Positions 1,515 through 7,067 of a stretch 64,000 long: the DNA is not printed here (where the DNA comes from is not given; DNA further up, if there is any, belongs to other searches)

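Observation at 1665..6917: Single 1750-aa ORF chaining four glycosyltransferase-like modules with a degenerate Hanks-kinase-like module and a SAM methyltransferase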

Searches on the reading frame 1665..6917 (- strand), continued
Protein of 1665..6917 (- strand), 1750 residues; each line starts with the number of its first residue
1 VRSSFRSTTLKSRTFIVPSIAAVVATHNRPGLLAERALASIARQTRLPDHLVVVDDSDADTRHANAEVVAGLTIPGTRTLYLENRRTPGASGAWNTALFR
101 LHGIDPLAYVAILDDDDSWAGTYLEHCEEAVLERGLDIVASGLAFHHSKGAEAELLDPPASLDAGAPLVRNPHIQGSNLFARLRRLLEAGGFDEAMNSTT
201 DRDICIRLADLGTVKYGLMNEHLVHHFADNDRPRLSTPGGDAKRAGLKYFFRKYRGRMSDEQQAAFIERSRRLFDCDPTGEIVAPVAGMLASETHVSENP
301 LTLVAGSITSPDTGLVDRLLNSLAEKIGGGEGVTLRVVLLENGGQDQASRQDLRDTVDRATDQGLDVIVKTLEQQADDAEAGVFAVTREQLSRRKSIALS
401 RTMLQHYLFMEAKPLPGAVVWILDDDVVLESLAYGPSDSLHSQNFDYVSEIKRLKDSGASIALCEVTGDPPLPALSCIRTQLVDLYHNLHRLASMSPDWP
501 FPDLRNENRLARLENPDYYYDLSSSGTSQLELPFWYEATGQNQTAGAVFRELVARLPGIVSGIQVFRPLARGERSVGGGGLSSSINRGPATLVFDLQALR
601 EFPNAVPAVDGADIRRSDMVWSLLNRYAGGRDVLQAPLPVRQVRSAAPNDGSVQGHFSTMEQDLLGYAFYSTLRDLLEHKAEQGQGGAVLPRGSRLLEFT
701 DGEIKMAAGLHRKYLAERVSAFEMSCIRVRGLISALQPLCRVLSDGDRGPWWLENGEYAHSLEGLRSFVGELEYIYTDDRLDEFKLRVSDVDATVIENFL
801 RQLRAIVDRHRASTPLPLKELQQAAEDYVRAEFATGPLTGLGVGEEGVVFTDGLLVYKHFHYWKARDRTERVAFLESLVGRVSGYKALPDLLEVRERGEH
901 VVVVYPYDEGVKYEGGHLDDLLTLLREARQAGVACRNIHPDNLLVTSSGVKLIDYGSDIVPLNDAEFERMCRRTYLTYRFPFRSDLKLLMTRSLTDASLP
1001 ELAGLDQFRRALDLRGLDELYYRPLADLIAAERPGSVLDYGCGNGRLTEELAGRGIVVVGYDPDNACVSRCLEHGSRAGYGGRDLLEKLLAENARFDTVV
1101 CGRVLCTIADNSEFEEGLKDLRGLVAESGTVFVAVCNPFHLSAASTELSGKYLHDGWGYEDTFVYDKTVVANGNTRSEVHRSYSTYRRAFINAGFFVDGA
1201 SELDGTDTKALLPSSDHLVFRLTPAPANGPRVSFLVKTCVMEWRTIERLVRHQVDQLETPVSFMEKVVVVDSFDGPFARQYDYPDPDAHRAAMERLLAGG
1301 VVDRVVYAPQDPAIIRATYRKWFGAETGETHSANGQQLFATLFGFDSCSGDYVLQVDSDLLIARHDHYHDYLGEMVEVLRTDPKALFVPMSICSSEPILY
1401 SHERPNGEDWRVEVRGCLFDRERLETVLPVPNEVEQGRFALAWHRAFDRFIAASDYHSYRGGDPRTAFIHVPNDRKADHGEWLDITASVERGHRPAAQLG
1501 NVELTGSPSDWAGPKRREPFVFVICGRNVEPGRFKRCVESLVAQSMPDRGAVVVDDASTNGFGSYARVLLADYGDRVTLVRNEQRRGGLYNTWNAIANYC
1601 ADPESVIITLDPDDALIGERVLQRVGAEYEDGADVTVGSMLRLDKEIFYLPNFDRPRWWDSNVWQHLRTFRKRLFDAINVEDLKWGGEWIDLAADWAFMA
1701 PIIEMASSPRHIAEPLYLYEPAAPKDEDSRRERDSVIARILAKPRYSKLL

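Call 6: find_homologous_proteins(query=window:1665-6917:-, max_evalue=0.00001)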
Query window:1665-6917:- (1750 aa): 780 proteins with E <= 0.00001 among 8000 candidates; the best 120 are listed.
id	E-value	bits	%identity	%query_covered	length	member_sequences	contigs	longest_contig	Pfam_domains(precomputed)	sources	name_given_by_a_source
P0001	0.0e+0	3999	100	99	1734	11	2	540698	PF13847.13,PF13489.13,PF13641.13,PF13649.13,PF00535.33,PF08241.19,PF08242.19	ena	-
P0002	0.0e+0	3490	88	99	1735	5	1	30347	PF07021.19,PF13847.13,PF13489.13,PF13649.13,PF00535.33,PF08241.19,PF08242.19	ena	-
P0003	0.0e+0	3312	83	99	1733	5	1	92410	PF07021.19,PF13847.13,PF13489.13,PF13641.13,PF13649.13,PF00535.33,PF08241.19,PF08242.19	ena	-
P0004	0.0e+0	3077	77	99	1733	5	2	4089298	PF07021.19,PF13489.13,PF13641.13,PF13649.13,PF00535.33,PF08241.19,PF08242.19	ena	-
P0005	0.0e+0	3061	78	99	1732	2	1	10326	PF13847.13,PF13489.13,PF13649.13,PF00535.33,PF08241.19,PF08242.19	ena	-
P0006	0.0e+0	2970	74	99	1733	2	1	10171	PF13847.13,PF13489.13,PF13641.13,PF13649.13,PF00535.33,PF08241.19,PF08242.19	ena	-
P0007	0.0e+0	2934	74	99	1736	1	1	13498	PF13847.13,PF13489.13,PF13641.13,PF13649.13,PF00535.33,PF08241.19,PF08242.19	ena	-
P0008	0.0e+0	2933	73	99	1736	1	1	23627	PF07021.19,PF13847.13,PF13489.13,PF13649.13,PF00535.33,PF08241.19,PF08242.19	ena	-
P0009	0.0e+0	2930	73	99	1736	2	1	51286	PF07021.19,PF13847.13,PF13489.13,PF13641.13,PF13649.13,PF00535.33,PF08241.19,PF08242.19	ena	-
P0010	0.0e+0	2917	73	99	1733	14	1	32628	PF13847.13,PF13489.13,PF13641.13,PF13649.13,PF00535.33,PF08241.19,PF08242.19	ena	-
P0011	0.0e+0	2915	73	99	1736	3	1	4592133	PF13847.13,PF13489.13,PF13641.13,PF13649.13,PF00535.33,PF08241.19,PF08242.19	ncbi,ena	-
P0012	0.0e+0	2912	73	99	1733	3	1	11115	PF13847.13,PF13489.13,PF13641.13,PF13649.13,PF00535.33,PF08241.19,PF08242.19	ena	-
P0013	0.0e+0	2912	73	99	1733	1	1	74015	PF13847.13,PF13489.13,PF13649.13,PF00535.33,PF08241.19,PF08242.19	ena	-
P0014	0.0e+0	2906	73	99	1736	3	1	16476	PF13847.13,PF13489.13,PF13641.13,PF13649.13,PF00535.33,PF08241.19,PF08242.19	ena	-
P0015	0.0e+0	2905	73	99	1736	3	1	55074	PF13847.13,PF13489.13,PF13641.13,PF13649.13,PF00535.33,PF08241.19,PF08242.19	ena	-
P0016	0.0e+0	2903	73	99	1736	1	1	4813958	PF13847.13,PF13489.13,PF13641.13,PF13649.13,PF00535.33,PF08241.19,PF08242.19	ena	-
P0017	0.0e+0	2903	73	99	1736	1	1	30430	PF13847.13,PF13489.13,PF13641.13,PF13649.13,PF00535.33,PF08241.19,PF08242.19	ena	-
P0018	0.0e+0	2901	73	99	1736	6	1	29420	PF13847.13,PF13489.13,PF13641.13,PF13649.13,PF00535.33,PF08241.19,PF08242.19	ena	-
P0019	0.0e+0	2900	73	99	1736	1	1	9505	PF13847.13,PF13489.13,PF13641.13,PF13649.13,PF00535.33,PF08241.19,PF08242.19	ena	-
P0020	0.0e+0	2892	74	97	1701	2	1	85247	PF07021.19,PF13847.13,PF13489.13,PF13649.13,PF00535.33,PF08241.19,PF08242.19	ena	-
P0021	0.0e+0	2884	73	99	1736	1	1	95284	PF13847.13,PF13489.13,PF13641.13,PF13649.13,PF00535.33,PF08241.19,PF08242.19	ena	-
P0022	0.0e+0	2855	71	99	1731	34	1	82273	PF13847.13,PF13489.13,PF13641.13,PF13649.13,PF00535.33,PF08241.19,PF08242.19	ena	-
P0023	0.0e+0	2848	80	88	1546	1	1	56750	PF07021.19,PF13847.13,PF13489.13,PF13649.13,PF00535.33,PF08241.19,PF08242.19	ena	-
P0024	0.0e+0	2826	72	99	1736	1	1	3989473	PF13847.13,PF13489.13,PF13649.13,PF00535.33,PF08241.19,PF08242.19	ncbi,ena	-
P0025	0.0e+0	2818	71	99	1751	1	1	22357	PF07021.19,PF13847.13,PF13489.13,PF13641.13,PF13649.13,PF00535.33,PF08241.19,PF08242.19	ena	-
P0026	0.0e+0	2782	71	98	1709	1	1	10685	PF07021.19,PF13847.13,PF13489.13,PF13641.13,PF13649.13,PF00535.33,PF08241.19,PF08242.19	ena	-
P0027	0.0e+0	2761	70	99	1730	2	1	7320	PF13847.13,PF13489.13,PF13641.13,PF13649.13,PF00535.33,PF08241.19,PF08242.19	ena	-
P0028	0.0e+0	2669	69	96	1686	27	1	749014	PF13489.13,PF13649.13,PF00535.33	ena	-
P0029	0.0e+0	2663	68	99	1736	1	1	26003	PF13847.13,PF13489.13,PF13641.13,PF13649.13,PF00535.33,PF08241.19,PF08242.19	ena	-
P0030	0.0e+0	2639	67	99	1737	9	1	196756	PF13847.13,PF13489.13,PF13641.13,PF13649.13,PF00535.33,PF08241.19,PF08242.19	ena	-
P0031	0.0e+0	2622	67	99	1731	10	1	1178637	PF13847.13,PF13489.13,PF13641.13,PF13649.13,PF00535.33,PF08241.19,PF08242.19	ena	-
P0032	0.0e+0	2600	67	99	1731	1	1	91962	PF13489.13,PF13649.13,PF00535.33,PF08241.19,PF08242.19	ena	-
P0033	0.0e+0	2581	73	88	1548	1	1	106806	PF13847.13,PF13489.13,PF13641.13,PF13649.13,PF00535.33,PF08241.19,PF08242.19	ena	-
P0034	0.0e+0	2573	65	99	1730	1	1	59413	PF13847.13,PF13489.13,PF13641.13,PF13649.13,PF00535.33,PF08241.19,PF08242.19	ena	-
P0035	0.0e+0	2568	66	99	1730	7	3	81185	PF07021.19,PF13489.13,PF13641.13,PF13649.13,PF00535.33,PF08241.19,PF08242.19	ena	-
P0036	0.0e+0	2545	66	99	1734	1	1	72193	PF07021.19,PF13847.13,PF13489.13,PF13641.13,PF13649.13,PF00535.33,PF08241.19,PF08242.19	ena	-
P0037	0.0e+0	2542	65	99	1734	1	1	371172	PF07021.19,PF13847.13,PF13489.13,PF13641.13,PF13649.13,PF00535.33,PF08241.19,PF08242.19,PF05401.17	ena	-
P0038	0.0e+0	2541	66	99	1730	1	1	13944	PF13847.13,PF13489.13,PF13641.13,PF13649.13,PF00535.33,PF08241.19,PF08242.19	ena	-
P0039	0.0e+0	2541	65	99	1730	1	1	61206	PF13489.13,PF13641.13,PF13649.13,PF00535.33,PF08241.19,PF08242.19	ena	-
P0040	0.0e+0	2538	66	99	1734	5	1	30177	PF07021.19,PF13847.13,PF13489.13,PF13641.13,PF13649.13,PF00535.33,PF08241.19,PF08242.19,PF05401.17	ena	-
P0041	0.0e+0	2533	65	99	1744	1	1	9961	PF13847.13,PF13489.13,PF13649.13,PF00535.33,PF08241.19,PF08242.19,PF05401.17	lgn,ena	-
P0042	0.0e+0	2532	65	99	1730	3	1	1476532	PF07021.19,PF13847.13,PF13489.13,PF13641.13,PF13649.13,PF00535.33,PF08241.19,PF08242.19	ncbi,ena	-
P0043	0.0e+0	2529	65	99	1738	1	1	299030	PF13847.13,PF13489.13,PF13641.13,PF13649.13,PF00535.33,PF08241.19,PF08242.19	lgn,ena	-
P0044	0.0e+0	2524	65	99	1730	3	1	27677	PF07021.19,PF13847.13,PF13489.13,PF13641.13,PF13649.13,PF00535.33,PF08241.19,PF08242.19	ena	-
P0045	0.0e+0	2521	64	99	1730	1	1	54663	PF07021.19,PF13847.13,PF13489.13,PF13641.13,PF13649.13,PF00535.33,PF08241.19,PF08242.19,PF05401.17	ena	-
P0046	0.0e+0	2516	69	91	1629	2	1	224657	PF13847.13,PF13489.13,PF13649.13,PF00535.33,PF08241.19,PF08242.19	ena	-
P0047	0.0e+0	2509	64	99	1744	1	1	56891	PF07021.19,PF13847.13,PF13489.13,PF13641.13,PF13649.13,PF00535.33,PF08241.19,PF08242.19,PF05401.17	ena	-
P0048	0.0e+0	2506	65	99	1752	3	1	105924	PF07021.19,PF13847.13,PF13489.13,PF13641.13,PF13649.13,PF00535.33,PF08241.19,PF08242.19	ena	-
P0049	0.0e+0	2504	63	99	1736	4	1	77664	PF07021.19,PF13847.13,PF13489.13,PF13641.13,PF13649.13,PF00535.33,PF08241.19,PF08242.19,PF05401.17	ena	-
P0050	0.0e+0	2496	64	99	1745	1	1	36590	PF07021.19,PF13847.13,PF13489.13,PF13641.13,PF13649.13,PF00535.33,PF08241.19,PF08242.19,PF05401.17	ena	-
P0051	0.0e+0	2493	65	99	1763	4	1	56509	PF07021.19,PF13847.13,PF13489.13,PF13649.13,PF00535.33,PF08241.19,PF08242.19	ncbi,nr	ncbi:MAG: glycosyltransferase [Chloroflexi bacterium]|nr:glycosyltransferase [Chloroflexota bacteriu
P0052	0.0e+0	2485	63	99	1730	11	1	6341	PF07021.19,PF13847.13,PF13489.13,PF13641.13,PF13649.13,PF00535.33,PF08241.19,PF08242.19,PF05401.17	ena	-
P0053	0.0e+0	2478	63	99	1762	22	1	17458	PF07021.19,PF13847.13,PF13489.13,PF13641.13,PF13649.13,PF00535.33,PF08241.19,PF08242.19,PF05401.17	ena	-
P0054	0.0e+0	2462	64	99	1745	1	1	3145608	PF13847.13,PF13489.13,PF13641.13,PF13649.13,PF00535.33,PF08241.19,PF08242.19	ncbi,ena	-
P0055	0.0e+0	2460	63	99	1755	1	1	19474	PF07021.19,PF13847.13,PF13489.13,PF13641.13,PF13649.13,PF00535.33,PF08241.19,PF08242.19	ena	-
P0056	0.0e+0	2449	62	99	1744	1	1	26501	PF13847.13,PF13489.13,PF13641.13,PF13649.13,PF00535.33,PF08241.19,PF08242.19,PF05401.17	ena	-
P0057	0.0e+0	2445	63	99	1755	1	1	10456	PF13489.13,PF13641.13,PF13649.13,PF00535.33,PF08241.19,PF08242.19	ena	-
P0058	0.0e+0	2442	63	98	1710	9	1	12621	PF07021.19,PF13847.13,PF13489.13,PF13641.13,PF13649.13,PF00535.33,PF08241.19,PF08242.19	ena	-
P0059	0.0e+0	2438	63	99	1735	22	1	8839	PF07021.19,PF13847.13,PF13489.13,PF13641.13,PF13649.13,PF00535.33,PF08241.19,PF08242.19,PF05401.17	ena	-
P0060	0.0e+0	2433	68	89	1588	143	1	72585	PF13847.13,PF13489.13,PF13649.13,PF00535.33,PF08241.19,PF08242.19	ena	-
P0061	0.0e+0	2432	64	95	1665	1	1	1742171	PF13847.13,PF13489.13,PF13641.13,PF13649.13,PF00535.33,PF08241.19,PF08242.19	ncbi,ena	-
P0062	0.0e+0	2432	63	99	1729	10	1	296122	PF13847.13,PF13489.13,PF13641.13,PF13649.13,PF00535.33,PF08241.19,PF08242.19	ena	-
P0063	0.0e+0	2426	63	99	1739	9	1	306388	PF07021.19,PF13847.13,PF13489.13,PF13641.13,PF13649.13,PF00535.33,PF08241.19,PF08242.19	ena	-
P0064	0.0e+0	2421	63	99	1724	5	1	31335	PF13489.13,PF13641.13,PF13649.13,PF00535.33,PF08241.19,PF08242.19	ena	-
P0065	0.0e+0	2419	61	99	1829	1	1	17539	PF13847.13,PF13489.13,PF13641.13,PF13649.13,PF00535.33,PF08241.19,PF08242.19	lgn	-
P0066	0.0e+0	2418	62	99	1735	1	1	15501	PF07021.19,PF13847.13,PF13489.13,PF13641.13,PF13649.13,PF00535.33,PF08241.19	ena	-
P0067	0.0e+0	2411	62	99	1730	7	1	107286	PF07021.19,PF13847.13,PF13489.13,PF13641.13,PF13649.13,PF00535.33,PF08241.19,PF08242.19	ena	-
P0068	0.0e+0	2406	61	100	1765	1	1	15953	PF13847.13,PF13489.13,PF13641.13,PF13649.13,PF00535.33,PF08241.19,PF08242.19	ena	-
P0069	0.0e+0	2400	62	99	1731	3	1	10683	PF13847.13,PF13489.13,PF13641.13,PF13649.13,PF00535.33,PF08241.19,PF08242.19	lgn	-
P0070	0.0e+0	2393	66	92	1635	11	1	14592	PF07021.19,PF13489.13,PF13649.13,PF00535.33,PF08241.19,PF08242.19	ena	-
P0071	0.0e+0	2385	73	82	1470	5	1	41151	PF13847.13,PF13489.13,PF13649.13,PF00535.33,PF08241.19,PF08242.19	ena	-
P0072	0.0e+0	2381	61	99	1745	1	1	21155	PF13847.13,PF13489.13,PF13641.13,PF13649.13,PF00535.33,PF08241.19,PF08242.19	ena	-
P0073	0.0e+0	2375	62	99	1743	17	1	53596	PF13847.13,PF13489.13,PF13641.13,PF13649.13,PF00535.33,PF08241.19,PF08242.19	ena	-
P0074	0.0e+0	2375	61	99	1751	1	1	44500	PF07021.19,PF13847.13,PF13489.13,PF13641.13,PF13649.13,PF00535.33,PF08241.19,PF08242.19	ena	-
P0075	0.0e+0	2374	73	82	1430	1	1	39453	PF07021.19,PF13847.13,PF13489.13,PF13649.13,PF00535.33,PF08241.19,PF08242.19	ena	-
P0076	0.0e+0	2372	59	99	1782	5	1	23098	PF13847.13,PF13489.13,PF13641.13,PF13649.13,PF00535.33,PF08241.19,PF08242.19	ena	-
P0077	0.0e+0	2371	62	99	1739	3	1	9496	PF07021.19,PF13489.13,PF13649.13,PF00535.33,PF08241.19,PF08242.19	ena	-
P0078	0.0e+0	2370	61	99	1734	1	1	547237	PF07021.19,PF13847.13,PF13489.13,PF13641.13,PF13649.13,PF00535.33,PF08241.19,PF08242.19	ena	-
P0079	0.0e+0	2369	61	99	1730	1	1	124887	PF13489.13,PF13641.13,PF13649.13,PF00535.33,PF08241.19,PF08242.19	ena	-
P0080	0.0e+0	2369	61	99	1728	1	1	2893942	PF07021.19,PF13489.13,PF13641.13,PF13649.13,PF00535.33,PF08241.19,PF08242.19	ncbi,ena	-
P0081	0.0e+0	2364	61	99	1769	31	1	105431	PF07021.19,PF13847.13,PF13489.13,PF13641.13,PF13649.13,PF00535.33,PF08241.19,PF08242.19,PF05401.17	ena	-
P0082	0.0e+0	2363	82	73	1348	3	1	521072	PF07021.19,PF13847.13,PF13489.13,PF13649.13,PF00535.33,PF08241.19,PF08242.19,PF05401.17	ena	-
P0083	0.0e+0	2363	61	99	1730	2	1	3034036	PF07021.19,PF13847.13,PF13489.13,PF13641.13,PF13649.13,PF00535.33,PF08241.19,PF08242.19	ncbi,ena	-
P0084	0.0e+0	2361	60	99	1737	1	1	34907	PF13847.13,PF13489.13,PF13641.13,PF13649.13,PF00535.33,PF08241.19,PF08242.19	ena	-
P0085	0.0e+0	2358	61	99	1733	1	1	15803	PF07021.19,PF13847.13,PF13489.13,PF13641.13,PF13649.13,PF00535.33,PF08241.19,PF08242.19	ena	-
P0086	0.0e+0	2357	61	99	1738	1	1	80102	PF13489.13,PF13641.13,PF13649.13,PF00535.33,PF08241.19,PF08242.19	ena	-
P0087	0.0e+0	2356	61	99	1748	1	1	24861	PF07021.19,PF13847.13,PF13489.13,PF13641.13,PF13649.13,PF00535.33,PF08241.19,PF08242.19,PF05401.17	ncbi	-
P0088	0.0e+0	2344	61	99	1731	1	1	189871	PF13847.13,PF13489.13,PF13641.13,PF13649.13,PF00535.33,PF08241.19,PF08242.19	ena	-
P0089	0.0e+0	2343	61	99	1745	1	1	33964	PF13489.13,PF13641.13,PF13649.13,PF00535.33,PF08241.19,PF08242.19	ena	-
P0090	0.0e+0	2337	61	97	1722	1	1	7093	PF07021.19,PF13847.13,PF13489.13,PF13641.13,PF13649.13,PF00535.33,PF08241.19,PF08242.19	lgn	-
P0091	0.0e+0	2336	61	99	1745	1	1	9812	PF13489.13,PF13641.13,PF13649.13,PF00535.33,PF08241.19,PF08242.19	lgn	-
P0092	0.0e+0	2334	60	99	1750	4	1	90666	PF13489.13,PF13641.13,PF13649.13,PF00535.33,PF08241.19,PF08242.19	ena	-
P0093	0.0e+0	2333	59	99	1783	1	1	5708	PF07021.19,PF13847.13,PF13489.13,PF13641.13,PF13649.13,PF00535.33,PF08241.19,PF08242.19,PF05401.17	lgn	-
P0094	0.0e+0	2327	60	99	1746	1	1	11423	PF13489.13,PF13641.13,PF13649.13,PF00535.33,PF08241.19,PF08242.19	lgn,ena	-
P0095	0.0e+0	2323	74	77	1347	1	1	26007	PF13847.13,PF13489.13,PF13649.13,PF00535.33,PF08241.19,PF08242.19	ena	-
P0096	0.0e+0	2322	59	99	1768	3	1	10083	PF13489.13,PF13641.13,PF13649.13,PF00535.33,PF08241.19,PF08242.19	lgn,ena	-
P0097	0.0e+0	2322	64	94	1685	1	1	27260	PF13847.13,PF13489.13,PF13641.13,PF13649.13,PF00535.33,PF08241.19,PF08242.19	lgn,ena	-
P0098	0.0e+0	2320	75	77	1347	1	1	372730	PF13847.13,PF13489.13,PF13649.13,PF00535.33,PF08241.19,PF08242.19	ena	-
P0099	0.0e+0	2319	64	92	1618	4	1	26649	PF13847.13,PF13489.13,PF13649.13,PF00535.33,PF08241.19,PF08242.19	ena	-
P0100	0.0e+0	2319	59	99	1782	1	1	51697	PF13847.13,PF13489.13,PF13641.13,PF13649.13,PF00535.33,PF08241.19,PF08242.19,PF05401.17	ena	-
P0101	0.0e+0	2316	60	99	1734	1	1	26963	PF13847.13,PF13489.13,PF13641.13,PF13649.13,PF05219.18,PF00535.33,PF08241.19,PF08242.19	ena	-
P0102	0.0e+0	2314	61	99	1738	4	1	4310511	PF13489.13,PF13649.13,PF00535.33,PF08241.19,PF08242.19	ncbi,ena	-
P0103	0.0e+0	2307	60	99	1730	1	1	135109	PF13847.13,PF13489.13,PF13641.13,PF13649.13,PF00535.33,PF08241.19,PF08242.19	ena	-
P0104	0.0e+0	2307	61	98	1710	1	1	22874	PF13847.13,PF13489.13,PF13641.13,PF13649.13,PF00535.33,PF08241.19,PF08242.19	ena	-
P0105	0.0e+0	2306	60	99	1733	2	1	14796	PF13489.13,PF13641.13,PF13649.13,PF00535.33,PF08241.19,PF08242.19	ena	-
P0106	0.0e+0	2293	60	99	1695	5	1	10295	PF07021.19,PF13847.13,PF13489.13,PF13641.13,PF13649.13,PF00535.33,PF08241.19,PF08242.19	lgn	-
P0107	0.0e+0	2283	62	92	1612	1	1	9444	PF07021.19,PF13847.13,PF13489.13,PF13649.13,PF00535.33,PF08241.19,PF08242.19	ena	-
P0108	0.0e+0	2281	59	99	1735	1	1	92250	PF13847.13,PF13489.13,PF13641.13,PF13649.13,PF00535.33,PF08241.19,PF08242.19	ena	-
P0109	0.0e+0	2277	58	99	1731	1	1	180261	PF13847.13,PF13489.13,PF13649.13,PF00535.33,PF08241.19,PF08242.19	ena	-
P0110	0.0e+0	2270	62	94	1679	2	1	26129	PF13489.13,PF13649.13,PF00535.33,PF08241.19,PF08242.19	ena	-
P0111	0.0e+0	2268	60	99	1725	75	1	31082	PF07021.19,PF13847.13,PF13489.13,PF13641.13,PF13649.13,PF00535.33,PF08241.19,PF08242.19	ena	-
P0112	0.0e+0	2266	60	99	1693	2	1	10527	PF07021.19,PF13489.13,PF13641.13,PF13649.13,PF00535.33,PF08241.19,PF08242.19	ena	-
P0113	0.0e+0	2261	60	99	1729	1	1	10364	PF07021.19,PF13489.13,PF13641.13,PF13649.13,PF00535.33,PF08241.19,PF08242.19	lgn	-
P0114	0.0e+0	2259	60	97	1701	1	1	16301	PF13489.13,PF13641.13,PF13649.13,PF05219.18,PF00535.33,PF08241.19,PF08242.19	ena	-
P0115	0.0e+0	2249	60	99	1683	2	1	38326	PF07021.19,PF13847.13,PF13489.13,PF13641.13,PF13649.13,PF00535.33,PF08241.19,PF08242.19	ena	-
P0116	0.0e+0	2248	59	100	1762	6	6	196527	PF07021.19,PF13847.13,PF13489.13,PF13641.13,PF13649.13,PF00535.33,PF08241.19,PF08242.19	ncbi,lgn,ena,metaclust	metaclust:\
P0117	0.0e+0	2247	59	99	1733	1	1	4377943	PF07021.19,PF13847.13,PF13489.13,PF13641.13,PF13649.13,PF00535.33,PF08241.19,PF08242.19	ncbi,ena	-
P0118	0.0e+0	2247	59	100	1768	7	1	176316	PF07021.19,PF13847.13,PF13489.13,PF13641.13,PF13649.13,PF00535.33,PF08241.19,PF08242.19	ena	-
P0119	0.0e+0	2245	59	99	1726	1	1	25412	PF07021.19,PF13847.13,PF13489.13,PF13641.13,PF13649.13,PF00535.33,PF08241.19,PF08242.19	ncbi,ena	-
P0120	0.0e+0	2244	59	99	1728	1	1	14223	PF07021.19,PF13847.13,PF13489.13,PF13641.13,PF13649.13,PF05219.18,PF00535.33,PF08241.19,PF08242.19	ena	-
